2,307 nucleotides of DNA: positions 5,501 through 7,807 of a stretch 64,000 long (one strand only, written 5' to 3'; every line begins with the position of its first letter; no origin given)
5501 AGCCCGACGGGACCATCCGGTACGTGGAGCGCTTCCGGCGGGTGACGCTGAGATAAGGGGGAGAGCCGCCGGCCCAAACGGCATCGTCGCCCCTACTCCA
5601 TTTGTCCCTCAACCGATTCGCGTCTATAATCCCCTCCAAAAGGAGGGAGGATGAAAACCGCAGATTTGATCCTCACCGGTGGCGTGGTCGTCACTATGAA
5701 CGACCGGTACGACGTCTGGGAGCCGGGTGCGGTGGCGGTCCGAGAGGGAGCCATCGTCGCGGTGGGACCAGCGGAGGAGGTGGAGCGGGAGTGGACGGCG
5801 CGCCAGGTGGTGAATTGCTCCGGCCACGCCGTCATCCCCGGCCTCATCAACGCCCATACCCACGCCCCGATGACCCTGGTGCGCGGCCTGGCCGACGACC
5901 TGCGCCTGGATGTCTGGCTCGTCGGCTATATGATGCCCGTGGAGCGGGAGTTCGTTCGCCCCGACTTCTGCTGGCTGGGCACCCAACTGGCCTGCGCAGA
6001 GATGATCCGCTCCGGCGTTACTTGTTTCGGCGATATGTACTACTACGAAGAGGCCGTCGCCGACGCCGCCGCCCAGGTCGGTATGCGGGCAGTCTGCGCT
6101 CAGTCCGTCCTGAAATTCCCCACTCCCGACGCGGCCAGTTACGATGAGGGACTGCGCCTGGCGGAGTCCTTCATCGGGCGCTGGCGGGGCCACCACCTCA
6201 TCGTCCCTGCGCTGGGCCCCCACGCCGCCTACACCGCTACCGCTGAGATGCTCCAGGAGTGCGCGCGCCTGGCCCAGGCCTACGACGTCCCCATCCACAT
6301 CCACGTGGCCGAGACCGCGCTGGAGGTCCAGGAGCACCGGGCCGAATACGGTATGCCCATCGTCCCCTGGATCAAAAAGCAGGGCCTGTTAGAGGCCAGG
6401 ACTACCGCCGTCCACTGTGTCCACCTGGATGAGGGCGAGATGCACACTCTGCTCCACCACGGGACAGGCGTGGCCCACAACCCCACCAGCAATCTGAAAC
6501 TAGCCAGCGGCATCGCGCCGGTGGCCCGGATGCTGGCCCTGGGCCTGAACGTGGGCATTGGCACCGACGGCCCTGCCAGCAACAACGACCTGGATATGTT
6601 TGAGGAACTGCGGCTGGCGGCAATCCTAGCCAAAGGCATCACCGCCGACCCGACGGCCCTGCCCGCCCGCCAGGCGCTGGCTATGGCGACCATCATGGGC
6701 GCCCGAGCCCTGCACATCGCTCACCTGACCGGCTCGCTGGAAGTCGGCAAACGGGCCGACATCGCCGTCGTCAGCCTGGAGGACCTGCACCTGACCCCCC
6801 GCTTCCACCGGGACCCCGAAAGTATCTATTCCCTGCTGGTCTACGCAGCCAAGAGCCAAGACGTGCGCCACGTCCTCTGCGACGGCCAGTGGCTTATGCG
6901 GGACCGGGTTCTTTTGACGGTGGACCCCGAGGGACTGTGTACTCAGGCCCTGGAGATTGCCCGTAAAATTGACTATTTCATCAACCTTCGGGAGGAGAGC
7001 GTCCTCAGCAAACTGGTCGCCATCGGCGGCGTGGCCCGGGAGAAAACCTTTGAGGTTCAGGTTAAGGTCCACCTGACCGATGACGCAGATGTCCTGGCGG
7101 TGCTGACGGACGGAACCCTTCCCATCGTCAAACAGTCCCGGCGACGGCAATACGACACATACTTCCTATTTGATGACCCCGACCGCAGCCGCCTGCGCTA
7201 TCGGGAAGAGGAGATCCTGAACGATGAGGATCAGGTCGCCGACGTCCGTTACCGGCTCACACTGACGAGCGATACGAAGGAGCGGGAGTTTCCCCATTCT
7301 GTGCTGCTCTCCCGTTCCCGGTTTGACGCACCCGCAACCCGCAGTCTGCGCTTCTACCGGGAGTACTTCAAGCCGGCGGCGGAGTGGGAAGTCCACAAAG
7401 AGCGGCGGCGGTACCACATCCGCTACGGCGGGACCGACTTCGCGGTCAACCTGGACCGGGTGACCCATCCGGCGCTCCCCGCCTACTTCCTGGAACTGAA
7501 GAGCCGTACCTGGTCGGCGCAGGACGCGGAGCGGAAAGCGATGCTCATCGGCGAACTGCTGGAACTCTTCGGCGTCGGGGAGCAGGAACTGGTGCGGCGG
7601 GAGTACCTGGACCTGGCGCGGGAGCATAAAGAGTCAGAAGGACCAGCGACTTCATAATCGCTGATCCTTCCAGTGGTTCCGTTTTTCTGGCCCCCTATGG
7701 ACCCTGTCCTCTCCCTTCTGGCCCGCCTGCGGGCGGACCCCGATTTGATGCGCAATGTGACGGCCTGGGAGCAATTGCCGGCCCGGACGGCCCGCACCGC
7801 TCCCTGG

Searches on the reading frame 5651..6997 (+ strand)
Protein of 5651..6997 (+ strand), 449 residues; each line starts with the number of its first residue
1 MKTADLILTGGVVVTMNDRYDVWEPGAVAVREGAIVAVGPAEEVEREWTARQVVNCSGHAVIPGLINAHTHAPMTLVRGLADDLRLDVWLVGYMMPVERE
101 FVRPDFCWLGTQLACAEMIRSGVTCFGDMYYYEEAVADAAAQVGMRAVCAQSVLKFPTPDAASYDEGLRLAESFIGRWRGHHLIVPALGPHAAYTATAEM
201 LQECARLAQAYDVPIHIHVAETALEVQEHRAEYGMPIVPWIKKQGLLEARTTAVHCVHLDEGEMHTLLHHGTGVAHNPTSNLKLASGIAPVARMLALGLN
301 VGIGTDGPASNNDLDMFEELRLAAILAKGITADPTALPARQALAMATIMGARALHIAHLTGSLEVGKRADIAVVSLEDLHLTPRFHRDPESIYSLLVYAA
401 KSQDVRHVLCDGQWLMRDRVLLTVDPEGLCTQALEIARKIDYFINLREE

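Call 25: search_solved_structures(query=window:5651-6997:+, max_evalue=1e-20, show_alignments=1)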
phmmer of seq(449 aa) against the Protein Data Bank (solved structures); distinct sequences matched with E-value up to 1e-20: 21.
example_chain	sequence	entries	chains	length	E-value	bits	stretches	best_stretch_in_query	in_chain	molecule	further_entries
4f0r_A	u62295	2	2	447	1.4e-98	333.9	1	7-433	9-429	5-methylthioadenosine/S-adenosylhomocysteine deaminase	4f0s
4dzh_A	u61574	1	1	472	6.6e-92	311.8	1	4-434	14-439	AMIDOHYDROLASE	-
3lnp_A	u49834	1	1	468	5.7e-91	308.8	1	28-434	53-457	Amidohydrolase family Protein OLEI01672_1_465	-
4dyk_A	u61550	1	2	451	3.2e-89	303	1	5-440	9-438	AMIDOHYDROLASE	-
4gbd_A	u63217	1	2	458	4.2e-89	302.6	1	5-440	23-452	Putative uncharacterized protein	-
1p1m_A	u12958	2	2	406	6.8e-64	219.5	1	53-436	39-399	Hypothetical protein TM0936 | Uncharacterized protein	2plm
1j6p_A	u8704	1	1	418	7.4e-64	219.4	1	53-436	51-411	METAL-DEPENDENT HYDROLASE OF CYTOSINEDEMANIASE/CHLOROHYDROLASE FAMILY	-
3hpa_A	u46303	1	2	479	3.6e-50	174.3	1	7-426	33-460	AMIDOHYDROLASE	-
7ww2_A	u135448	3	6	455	3e-49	171.3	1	10-432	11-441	8-oxoguanine deaminase | Hydroxydechloroatrazine ethylaminohydrolase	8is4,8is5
4v1x_A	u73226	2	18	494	1.2e-46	162.7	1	164-428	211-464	ATRAZINE CHLOROHYDROLASE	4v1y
6ohb_A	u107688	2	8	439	2.9e-27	98.8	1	24-375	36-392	Guanine deaminase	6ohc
2uz9_A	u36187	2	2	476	9.6e-27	97.1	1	40-375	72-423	GUANINE DEAMINASE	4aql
3e0l_A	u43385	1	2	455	2.4e-25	92.5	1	40-375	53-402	Guanine deaminase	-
6sj0_A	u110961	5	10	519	6.9e-24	87.7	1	7-435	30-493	Amidohydrolase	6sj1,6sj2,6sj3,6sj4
2i9u_A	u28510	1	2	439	1.4e-23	86.7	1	8-374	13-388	Cytosine/guanine deaminase related protein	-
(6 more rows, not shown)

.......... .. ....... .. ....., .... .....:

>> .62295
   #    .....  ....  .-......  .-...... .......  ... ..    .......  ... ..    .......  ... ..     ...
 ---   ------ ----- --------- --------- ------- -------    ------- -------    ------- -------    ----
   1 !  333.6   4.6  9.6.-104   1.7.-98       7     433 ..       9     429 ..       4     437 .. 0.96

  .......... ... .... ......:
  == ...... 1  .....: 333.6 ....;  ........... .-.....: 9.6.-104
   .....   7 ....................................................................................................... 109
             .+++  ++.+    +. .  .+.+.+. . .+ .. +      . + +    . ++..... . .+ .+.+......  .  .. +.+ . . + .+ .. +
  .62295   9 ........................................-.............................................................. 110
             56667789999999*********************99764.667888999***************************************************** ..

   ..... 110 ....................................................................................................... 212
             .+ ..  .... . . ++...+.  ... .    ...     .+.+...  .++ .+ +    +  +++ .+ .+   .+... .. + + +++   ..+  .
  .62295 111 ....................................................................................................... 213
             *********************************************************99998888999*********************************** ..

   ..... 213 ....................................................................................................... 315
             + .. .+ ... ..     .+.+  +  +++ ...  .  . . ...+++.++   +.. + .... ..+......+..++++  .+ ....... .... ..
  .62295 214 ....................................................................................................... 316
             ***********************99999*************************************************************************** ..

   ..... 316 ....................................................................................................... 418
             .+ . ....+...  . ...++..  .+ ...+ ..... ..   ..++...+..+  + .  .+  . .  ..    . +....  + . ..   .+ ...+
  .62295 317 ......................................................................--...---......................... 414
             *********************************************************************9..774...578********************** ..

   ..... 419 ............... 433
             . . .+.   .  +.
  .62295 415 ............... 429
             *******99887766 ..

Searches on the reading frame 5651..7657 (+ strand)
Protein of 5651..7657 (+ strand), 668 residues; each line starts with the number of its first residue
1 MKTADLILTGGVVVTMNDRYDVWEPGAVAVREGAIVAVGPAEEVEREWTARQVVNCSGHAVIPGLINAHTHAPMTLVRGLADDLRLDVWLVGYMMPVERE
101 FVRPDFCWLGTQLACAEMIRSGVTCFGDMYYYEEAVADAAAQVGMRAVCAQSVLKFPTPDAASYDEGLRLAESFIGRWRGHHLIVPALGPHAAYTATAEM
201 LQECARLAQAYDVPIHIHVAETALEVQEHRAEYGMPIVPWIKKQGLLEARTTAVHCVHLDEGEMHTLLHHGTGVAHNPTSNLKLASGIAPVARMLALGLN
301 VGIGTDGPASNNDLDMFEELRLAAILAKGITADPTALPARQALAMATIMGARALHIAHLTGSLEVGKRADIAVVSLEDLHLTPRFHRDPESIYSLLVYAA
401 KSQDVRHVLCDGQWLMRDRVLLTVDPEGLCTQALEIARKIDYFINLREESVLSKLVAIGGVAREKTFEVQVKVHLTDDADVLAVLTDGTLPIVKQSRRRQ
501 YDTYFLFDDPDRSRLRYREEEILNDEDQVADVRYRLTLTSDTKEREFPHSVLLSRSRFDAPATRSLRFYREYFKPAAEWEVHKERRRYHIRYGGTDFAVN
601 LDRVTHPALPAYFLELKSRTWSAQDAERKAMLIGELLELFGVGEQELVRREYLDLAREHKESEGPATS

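Call 8: search_protein_families(library=pfam, proteins=[window:5651-7657:+], max_evalue=0.01)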
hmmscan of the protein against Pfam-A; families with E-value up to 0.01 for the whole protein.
window:5651-7657:+ (668 aa): 4 families
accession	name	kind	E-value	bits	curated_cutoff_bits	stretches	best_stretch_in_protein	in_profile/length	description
PF01979.26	Amidohydro_1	-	6.9e-74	249.6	25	1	61-414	2-344/345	Amidohydrolase family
PF07969.17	Amidohydro_3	-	1.6e-19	71.2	29.7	1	198-413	262-469/472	Amidohydrolase family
PF01928.26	CYTH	-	3.3e-06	27.5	23.2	1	468-631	5-161/179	CYTH domain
PF22039.1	HUTI_composite_bact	-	2.9e-05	24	25.5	1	26-47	1-22/26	Imidazolonepropionase-like composite domain, bacteria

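Call 9: search_protein_families(library=ncbifam, proteins=[window:5651-7657:+], max_evalue=0.001)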
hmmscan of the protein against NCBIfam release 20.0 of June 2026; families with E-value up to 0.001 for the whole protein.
window:5651-7657:+ (668 aa): 45 families (the best 25 are shown)
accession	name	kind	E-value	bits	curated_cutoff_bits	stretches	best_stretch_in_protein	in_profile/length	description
NF006549.0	PRK09045.1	equivalog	1.1e-143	479.1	540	1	2-441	6-440/444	TRZ/ATZ family hydrolase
NF004701.0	PRK06038.1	equivalog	6.5e-122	407.3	609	1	2-440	2-426/432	N-ethylammeline chlorohydrolase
NF005557.0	PRK07228.1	equivalog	3.5e-101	339.1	522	1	6-440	3-437/445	5'-deoxyadenosine deaminase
NF006252.0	PRK08393.1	equivalog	2.4e-97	326.7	617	1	18-439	14-422/424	N-ethylammeline chlorohydrolase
NF012037.0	PRK15493.1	equivalog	1.1e-86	291.4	779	1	11-433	8-426/435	bifunctional S-methyl-5'-thioadenosine deaminase/S-adenosylhomocysteine deaminase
NF004995.0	PRK06380.1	subfamily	1e-80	271.8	567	1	10-429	7-412/418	metal-dependent hydrolase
NF005211.0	PRK06687.1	equivalog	2.1e-78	264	703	1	13-425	9-418/419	TRZ/ATZ family protein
NF006055.0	PRK08203.1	equivalog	3.6e-73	246.6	532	1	5-440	6-450/455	8-oxoguanine deaminase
NF005540.0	PRK07203.1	equivalog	2e-58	198.1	444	1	6-440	2-438/444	putative aminohydrolase SsnA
TIGR02967.1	guan_deamin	equivalog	2.1e-58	198.2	375.4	1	21-388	2-374/401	guanine deaminase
TIGR03314.1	Se_ssnA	subfamily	1e-54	186.1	455.5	1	6-440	1-437/441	putative selenium metabolism protein SsnA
NF006056.0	PRK08204.1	subfamily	7.3e-52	176.6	391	1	5-439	4-439/449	hypothetical protein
NF006679.0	PRK09228.1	subfamily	1.4e-51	175.6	351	1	16-399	22-410/433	guanine deaminase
NF006681.0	PRK09229.1-2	equivalog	3.6e-51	174.3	362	1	27-426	23-435/451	formimidoylglutamate deiminase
NF009059.0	PRK12393.1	equivalog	4.8e-47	160.7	543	2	192-439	214-454/460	amidohydrolase family protein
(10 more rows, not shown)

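Call 10: search_protein_families(library=padloc, proteins=[window:5651-7657:+], max_evalue=0.001)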
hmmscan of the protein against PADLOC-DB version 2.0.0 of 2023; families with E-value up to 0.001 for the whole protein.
window:5651-7657:+ (668 aa): 0 families
